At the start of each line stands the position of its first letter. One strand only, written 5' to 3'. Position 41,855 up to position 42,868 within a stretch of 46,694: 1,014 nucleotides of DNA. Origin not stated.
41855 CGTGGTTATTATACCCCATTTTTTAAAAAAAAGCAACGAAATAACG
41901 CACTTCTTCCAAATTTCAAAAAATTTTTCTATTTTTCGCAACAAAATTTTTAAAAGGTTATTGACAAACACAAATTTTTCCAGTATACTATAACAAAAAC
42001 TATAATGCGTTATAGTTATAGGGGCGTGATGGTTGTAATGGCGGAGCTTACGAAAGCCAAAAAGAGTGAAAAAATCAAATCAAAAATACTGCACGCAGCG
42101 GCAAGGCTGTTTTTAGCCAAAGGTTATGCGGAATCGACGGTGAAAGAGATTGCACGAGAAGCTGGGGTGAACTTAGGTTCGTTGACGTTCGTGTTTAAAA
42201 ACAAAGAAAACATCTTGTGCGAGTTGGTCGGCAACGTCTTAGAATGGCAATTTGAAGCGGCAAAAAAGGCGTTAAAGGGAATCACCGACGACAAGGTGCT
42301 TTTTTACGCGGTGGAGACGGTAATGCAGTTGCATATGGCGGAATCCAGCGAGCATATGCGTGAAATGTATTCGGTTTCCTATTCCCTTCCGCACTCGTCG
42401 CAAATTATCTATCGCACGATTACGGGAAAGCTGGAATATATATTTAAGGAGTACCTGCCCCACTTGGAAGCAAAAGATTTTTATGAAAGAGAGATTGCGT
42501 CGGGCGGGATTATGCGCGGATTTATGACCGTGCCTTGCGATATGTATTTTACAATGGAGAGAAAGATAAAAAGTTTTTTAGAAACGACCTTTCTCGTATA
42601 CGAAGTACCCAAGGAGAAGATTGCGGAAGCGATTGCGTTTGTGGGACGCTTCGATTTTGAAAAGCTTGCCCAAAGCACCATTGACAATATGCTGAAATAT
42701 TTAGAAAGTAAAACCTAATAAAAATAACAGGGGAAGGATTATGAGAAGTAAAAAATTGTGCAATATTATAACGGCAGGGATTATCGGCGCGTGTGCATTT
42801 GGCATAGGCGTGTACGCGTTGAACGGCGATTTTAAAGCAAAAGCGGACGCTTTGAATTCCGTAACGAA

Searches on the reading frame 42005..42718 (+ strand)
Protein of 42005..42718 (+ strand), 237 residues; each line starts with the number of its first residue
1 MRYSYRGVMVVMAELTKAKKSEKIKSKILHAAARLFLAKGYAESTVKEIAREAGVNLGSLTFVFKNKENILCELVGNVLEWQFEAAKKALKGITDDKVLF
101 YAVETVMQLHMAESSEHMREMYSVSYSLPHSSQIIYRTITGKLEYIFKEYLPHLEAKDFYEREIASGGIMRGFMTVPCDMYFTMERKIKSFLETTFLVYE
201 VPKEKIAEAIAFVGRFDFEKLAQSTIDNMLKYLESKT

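Call 10: search_protein_families(library=pfam, proteins=[window:42005-42718:+])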
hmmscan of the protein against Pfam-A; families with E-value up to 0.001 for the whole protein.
window:42005-42718:+ (237 aa): 1 family
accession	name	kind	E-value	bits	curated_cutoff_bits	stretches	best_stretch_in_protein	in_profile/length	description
PF00440.29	TetR_N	-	8.1e-13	48.4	24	1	28-71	1-44/47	Bacterial regulatory proteins, tetR family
